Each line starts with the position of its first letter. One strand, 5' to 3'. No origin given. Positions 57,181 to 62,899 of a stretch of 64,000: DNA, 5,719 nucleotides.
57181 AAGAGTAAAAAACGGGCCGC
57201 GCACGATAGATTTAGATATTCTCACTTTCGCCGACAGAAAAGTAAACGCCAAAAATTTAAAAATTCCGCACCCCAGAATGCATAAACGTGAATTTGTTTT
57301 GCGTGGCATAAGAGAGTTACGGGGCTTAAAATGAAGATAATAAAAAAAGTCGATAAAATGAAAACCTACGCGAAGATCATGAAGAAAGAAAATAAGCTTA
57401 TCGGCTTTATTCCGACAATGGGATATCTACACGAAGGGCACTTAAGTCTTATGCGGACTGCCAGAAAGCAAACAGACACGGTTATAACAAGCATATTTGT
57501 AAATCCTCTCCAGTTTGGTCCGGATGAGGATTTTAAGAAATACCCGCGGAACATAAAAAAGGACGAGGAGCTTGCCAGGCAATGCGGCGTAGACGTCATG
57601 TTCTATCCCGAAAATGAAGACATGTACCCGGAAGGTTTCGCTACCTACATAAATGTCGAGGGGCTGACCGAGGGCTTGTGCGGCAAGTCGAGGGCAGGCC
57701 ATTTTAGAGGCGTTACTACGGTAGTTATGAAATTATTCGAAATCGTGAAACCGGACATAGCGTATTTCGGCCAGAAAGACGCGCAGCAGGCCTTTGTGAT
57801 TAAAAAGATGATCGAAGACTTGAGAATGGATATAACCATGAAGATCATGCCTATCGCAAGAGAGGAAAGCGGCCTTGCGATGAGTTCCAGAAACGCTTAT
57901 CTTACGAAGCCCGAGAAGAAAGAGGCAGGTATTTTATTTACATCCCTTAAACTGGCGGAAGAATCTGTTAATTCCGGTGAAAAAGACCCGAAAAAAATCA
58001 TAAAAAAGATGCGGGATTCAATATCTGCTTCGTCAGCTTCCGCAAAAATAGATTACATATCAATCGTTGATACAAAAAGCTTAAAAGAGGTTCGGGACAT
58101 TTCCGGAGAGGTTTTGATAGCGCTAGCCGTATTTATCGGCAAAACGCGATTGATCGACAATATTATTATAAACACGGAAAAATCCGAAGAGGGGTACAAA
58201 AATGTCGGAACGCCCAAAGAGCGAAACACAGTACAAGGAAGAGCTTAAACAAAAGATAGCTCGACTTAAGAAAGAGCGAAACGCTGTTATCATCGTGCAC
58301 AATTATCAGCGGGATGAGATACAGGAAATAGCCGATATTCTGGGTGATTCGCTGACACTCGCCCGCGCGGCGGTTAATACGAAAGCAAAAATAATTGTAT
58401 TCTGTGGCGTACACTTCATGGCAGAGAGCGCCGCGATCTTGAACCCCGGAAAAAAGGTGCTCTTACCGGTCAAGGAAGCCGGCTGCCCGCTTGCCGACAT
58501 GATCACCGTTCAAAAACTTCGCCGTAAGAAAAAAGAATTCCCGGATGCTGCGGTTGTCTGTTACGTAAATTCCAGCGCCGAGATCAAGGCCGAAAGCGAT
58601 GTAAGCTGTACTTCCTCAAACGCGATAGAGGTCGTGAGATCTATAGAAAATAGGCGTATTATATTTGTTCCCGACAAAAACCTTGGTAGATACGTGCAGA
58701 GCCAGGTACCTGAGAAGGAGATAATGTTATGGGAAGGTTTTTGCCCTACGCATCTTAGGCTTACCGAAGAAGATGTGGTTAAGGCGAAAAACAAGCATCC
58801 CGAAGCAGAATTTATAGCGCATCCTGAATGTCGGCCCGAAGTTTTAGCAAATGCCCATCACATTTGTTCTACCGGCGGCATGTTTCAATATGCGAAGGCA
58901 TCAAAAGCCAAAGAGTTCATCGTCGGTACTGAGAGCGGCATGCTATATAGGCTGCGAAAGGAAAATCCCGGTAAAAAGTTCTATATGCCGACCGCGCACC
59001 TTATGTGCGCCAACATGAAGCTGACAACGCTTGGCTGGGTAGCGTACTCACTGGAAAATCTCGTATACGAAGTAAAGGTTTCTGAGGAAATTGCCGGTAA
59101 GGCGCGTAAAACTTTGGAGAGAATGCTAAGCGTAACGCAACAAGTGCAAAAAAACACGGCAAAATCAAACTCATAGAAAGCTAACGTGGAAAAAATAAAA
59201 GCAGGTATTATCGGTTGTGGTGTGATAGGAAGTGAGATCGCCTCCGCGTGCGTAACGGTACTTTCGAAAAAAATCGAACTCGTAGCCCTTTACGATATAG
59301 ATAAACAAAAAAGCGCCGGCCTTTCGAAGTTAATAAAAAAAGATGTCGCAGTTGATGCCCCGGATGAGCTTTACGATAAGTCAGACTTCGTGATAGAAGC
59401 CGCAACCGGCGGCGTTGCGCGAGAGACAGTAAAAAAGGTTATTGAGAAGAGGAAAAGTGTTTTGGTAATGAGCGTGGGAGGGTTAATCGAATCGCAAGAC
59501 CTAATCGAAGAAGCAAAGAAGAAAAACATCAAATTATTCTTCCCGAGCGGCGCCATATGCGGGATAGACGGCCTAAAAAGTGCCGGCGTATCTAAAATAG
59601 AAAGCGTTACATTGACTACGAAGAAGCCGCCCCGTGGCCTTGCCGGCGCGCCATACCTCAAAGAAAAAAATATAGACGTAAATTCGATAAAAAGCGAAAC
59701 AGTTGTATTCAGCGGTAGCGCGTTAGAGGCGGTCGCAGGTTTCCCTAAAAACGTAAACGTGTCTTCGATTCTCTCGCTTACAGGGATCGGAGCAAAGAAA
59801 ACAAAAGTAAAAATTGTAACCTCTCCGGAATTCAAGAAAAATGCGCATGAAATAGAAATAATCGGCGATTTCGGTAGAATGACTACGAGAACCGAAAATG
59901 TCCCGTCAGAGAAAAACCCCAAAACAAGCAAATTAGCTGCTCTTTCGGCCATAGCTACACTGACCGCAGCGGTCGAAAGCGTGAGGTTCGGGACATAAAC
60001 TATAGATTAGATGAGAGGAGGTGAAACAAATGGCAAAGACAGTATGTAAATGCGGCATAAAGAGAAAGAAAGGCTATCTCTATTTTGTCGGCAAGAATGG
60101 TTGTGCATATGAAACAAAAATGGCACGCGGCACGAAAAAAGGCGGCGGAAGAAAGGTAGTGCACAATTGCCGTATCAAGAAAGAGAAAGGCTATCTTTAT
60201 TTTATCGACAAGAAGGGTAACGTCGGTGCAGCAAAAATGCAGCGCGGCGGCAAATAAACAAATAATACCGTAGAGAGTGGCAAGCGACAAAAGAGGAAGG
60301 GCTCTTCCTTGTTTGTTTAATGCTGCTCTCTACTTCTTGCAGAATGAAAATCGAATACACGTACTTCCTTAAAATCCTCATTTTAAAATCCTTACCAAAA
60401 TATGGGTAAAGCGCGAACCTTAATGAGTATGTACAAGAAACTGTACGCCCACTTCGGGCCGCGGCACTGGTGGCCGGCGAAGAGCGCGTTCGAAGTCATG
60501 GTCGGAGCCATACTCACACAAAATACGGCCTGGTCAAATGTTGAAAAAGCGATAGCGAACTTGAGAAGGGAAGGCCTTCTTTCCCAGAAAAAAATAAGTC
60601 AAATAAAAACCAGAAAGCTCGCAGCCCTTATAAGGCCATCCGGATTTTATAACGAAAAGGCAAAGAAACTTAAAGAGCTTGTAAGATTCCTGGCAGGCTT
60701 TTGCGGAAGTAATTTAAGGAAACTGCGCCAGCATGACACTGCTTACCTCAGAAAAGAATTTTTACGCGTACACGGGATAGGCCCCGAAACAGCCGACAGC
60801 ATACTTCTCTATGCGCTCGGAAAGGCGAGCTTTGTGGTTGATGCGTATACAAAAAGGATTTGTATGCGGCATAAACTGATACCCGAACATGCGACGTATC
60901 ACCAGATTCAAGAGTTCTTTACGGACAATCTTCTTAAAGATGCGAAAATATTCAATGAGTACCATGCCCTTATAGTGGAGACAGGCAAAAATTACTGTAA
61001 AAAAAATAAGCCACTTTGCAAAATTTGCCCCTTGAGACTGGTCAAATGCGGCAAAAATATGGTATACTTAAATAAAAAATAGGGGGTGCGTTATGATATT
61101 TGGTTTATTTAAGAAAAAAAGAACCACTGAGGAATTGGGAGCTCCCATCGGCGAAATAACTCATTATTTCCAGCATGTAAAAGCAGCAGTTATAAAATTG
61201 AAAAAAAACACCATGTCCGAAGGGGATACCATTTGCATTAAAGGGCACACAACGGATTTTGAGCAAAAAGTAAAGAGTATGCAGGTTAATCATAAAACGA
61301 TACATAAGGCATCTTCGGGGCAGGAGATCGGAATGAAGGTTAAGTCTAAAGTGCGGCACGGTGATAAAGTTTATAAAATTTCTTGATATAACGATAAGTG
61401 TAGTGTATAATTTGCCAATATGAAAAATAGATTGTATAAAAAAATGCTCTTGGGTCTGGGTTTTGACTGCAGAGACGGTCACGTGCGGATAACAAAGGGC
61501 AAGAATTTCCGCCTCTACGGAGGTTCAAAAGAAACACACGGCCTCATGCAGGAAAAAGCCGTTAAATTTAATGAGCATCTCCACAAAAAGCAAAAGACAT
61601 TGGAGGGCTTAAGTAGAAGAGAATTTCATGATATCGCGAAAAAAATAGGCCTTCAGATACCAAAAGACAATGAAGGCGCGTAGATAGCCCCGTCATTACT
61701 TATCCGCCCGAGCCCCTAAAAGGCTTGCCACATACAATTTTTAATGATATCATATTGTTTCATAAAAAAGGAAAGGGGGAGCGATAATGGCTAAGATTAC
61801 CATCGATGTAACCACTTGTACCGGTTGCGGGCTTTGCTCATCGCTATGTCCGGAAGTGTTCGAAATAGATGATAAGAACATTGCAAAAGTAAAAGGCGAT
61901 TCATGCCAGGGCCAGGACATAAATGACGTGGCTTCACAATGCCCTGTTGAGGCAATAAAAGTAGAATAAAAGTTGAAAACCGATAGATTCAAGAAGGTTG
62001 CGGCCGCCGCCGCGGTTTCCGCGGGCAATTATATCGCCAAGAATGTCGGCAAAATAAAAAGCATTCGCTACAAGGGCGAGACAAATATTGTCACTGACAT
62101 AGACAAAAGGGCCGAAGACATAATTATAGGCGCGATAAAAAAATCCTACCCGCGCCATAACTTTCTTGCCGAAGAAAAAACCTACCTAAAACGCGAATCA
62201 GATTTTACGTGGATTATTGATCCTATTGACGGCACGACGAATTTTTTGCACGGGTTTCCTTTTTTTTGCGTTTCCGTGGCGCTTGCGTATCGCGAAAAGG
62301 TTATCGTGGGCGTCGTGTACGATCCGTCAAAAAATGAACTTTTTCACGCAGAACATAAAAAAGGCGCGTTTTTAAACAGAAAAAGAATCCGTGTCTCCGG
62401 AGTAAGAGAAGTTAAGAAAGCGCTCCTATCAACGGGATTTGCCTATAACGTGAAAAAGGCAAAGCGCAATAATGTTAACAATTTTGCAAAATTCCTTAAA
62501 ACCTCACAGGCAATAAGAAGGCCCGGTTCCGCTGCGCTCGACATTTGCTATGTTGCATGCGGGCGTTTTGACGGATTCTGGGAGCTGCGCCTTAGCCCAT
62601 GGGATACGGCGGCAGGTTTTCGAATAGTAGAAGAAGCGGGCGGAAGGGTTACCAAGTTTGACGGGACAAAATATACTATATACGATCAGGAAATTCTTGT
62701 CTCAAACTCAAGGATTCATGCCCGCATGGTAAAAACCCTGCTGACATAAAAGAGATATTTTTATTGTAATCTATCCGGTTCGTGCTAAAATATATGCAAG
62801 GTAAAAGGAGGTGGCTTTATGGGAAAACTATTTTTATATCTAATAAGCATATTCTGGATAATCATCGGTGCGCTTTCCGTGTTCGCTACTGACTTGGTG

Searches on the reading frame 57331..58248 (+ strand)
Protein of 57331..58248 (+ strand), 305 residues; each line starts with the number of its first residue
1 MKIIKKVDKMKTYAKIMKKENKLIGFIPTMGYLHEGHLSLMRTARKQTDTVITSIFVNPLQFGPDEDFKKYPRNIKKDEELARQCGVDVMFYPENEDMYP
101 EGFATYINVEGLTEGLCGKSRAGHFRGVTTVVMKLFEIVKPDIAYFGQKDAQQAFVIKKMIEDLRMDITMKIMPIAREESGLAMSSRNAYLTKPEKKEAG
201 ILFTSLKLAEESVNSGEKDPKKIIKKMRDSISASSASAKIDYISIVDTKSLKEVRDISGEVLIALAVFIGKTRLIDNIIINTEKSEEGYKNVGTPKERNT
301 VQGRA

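Call 83: search_protein_families(library=pfam, proteins=[window:57331-58248:+], max_evalue=0.00001)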
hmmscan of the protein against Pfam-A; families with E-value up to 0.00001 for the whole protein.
window:57331-58248:+ (305 aa): 1 family
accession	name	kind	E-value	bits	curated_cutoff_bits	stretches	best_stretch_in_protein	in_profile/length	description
PF02569.21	Pantoate_ligase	-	1.2e-105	352.9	20.7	1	2-279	1-268/268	Pantoate-beta-alanine ligase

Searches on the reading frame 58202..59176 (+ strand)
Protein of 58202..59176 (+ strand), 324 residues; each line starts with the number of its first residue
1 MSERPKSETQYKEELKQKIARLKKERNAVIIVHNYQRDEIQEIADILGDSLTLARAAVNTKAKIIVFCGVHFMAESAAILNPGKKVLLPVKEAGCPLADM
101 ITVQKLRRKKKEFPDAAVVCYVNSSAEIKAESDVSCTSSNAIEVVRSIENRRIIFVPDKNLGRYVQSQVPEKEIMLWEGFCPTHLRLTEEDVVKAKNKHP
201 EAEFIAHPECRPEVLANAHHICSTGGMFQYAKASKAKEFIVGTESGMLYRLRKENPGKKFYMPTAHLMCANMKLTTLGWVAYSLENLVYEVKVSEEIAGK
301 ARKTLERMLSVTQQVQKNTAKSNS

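Call 83: search_protein_families(library=pfam, proteins=[window:58202-59176:+], max_evalue=0.00001)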
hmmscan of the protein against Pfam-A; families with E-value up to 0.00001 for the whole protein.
window:58202-59176:+ (324 aa): 1 family
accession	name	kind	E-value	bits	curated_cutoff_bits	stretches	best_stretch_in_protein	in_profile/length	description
PF02445.21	NadA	-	1.4e-124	415.4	27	1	17-309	1-294/295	Quinolinate synthetase A protein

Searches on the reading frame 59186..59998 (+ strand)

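Call 83: search_protein_families(library=pfam, proteins=[window:59186-59998:+], max_evalue=0.00001)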
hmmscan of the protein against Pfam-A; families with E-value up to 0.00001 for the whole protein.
window:59186-59998:+ (270 aa): 2 families
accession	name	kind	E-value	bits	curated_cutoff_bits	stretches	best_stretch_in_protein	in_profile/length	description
PF01958.23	Asp_DH_C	-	5.5e-32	110.3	27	1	169-256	2-89/89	Aspartate dehydrogenase, C-terminal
PF03447.22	NAD_binding_3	-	2.3e-12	48.1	24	1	10-120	1-116/116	Homoserine dehydrogenase, NAD binding domain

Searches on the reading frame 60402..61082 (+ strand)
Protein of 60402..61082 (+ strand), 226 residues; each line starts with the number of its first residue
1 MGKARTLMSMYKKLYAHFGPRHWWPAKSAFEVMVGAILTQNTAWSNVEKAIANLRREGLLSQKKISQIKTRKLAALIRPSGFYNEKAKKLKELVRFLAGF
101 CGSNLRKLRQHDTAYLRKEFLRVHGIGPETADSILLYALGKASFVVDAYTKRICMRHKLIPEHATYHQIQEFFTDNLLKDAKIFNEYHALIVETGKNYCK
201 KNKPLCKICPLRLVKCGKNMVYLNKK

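Call 79: find_encoding_contigs(protein=window:60402-61082:+, flank=10000, max_places=4)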
Protein window:60402-61082:+ (226 aa): no gene with exactly this product is on record in the collection.

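Call 83: search_protein_families(library=pfam, proteins=[window:60402-61082:+], max_evalue=0.00001)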
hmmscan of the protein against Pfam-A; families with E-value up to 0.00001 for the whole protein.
window:60402-61082:+ (226 aa): 1 family
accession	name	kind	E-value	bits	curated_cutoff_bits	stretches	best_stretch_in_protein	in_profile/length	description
PF00730.31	HhH-GPD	-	6e-19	68.8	26.2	1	34-173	1-102/108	HhH-GPD superfamily base excision DNA repair protein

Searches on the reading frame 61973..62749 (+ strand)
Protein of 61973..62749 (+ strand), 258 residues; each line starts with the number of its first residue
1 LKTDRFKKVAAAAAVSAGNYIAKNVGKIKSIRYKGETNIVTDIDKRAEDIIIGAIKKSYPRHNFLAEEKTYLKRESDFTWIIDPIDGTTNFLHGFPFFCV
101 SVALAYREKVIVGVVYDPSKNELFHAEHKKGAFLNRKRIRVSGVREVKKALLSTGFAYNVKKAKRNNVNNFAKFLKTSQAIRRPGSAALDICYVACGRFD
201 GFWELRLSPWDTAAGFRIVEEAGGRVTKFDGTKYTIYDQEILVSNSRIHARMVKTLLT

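Call 83: search_protein_families(library=pfam, proteins=[window:61973-62749:+], max_evalue=0.00001)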
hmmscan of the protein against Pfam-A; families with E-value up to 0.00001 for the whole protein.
window:61973-62749:+ (258 aa): 1 family
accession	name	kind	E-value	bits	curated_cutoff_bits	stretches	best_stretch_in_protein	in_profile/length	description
PF00459.30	Inositol_P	-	3.3e-73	246.9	27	1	5-255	4-265/271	Inositol monophosphatase family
